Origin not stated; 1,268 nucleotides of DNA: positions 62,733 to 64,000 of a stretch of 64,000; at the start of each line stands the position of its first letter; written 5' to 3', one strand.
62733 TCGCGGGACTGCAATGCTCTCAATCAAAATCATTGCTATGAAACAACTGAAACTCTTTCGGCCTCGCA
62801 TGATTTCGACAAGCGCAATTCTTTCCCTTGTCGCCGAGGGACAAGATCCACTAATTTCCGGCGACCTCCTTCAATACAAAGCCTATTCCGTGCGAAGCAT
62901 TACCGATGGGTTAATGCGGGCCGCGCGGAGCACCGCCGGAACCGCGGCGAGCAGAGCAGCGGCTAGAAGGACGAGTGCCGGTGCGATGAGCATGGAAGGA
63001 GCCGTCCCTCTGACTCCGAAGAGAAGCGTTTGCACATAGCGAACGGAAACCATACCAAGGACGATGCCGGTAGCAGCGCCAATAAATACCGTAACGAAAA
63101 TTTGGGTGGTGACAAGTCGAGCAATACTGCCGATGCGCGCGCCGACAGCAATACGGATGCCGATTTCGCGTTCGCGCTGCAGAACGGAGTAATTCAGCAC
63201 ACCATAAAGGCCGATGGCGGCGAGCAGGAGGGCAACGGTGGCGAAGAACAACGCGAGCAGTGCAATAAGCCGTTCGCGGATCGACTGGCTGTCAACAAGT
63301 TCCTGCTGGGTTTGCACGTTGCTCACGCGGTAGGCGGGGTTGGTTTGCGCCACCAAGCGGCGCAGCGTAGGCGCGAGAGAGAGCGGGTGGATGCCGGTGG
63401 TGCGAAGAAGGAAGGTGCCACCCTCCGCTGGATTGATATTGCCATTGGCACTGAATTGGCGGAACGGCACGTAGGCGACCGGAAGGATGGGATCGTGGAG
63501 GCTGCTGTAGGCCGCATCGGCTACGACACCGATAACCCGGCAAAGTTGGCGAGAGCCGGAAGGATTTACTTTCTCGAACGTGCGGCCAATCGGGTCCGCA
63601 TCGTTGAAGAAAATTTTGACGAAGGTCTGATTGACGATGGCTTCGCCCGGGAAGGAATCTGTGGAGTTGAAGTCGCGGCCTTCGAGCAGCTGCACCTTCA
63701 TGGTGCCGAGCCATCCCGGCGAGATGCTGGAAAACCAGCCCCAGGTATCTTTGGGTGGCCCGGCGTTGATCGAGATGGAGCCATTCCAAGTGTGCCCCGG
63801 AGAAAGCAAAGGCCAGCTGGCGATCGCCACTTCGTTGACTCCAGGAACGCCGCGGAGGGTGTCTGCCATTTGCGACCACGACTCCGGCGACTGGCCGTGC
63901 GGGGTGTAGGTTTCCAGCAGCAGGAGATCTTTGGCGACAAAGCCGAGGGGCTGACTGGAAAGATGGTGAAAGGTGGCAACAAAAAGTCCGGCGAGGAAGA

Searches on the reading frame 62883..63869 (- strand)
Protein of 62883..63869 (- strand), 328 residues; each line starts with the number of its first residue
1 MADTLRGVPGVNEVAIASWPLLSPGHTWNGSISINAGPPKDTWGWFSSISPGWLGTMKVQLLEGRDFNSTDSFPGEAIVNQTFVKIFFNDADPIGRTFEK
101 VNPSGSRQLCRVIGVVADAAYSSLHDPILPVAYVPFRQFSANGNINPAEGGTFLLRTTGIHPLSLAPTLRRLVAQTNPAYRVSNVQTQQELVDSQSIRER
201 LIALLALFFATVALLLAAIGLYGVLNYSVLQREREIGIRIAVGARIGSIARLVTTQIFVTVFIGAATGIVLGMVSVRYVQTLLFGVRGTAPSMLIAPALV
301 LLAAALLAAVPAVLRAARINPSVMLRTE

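Call 53: search_protein_families(library=pfam, proteins=[window:62883-63869:-], max_evalue=0.00001)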
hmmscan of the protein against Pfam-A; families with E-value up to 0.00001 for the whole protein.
window:62883-63869:- (328 aa): 1 family
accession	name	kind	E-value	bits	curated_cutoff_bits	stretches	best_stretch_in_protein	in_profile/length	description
PF02687.27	FtsX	-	1.2e-12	48.3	25.5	1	208-321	2-120/120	FtsX-like permease C-terminal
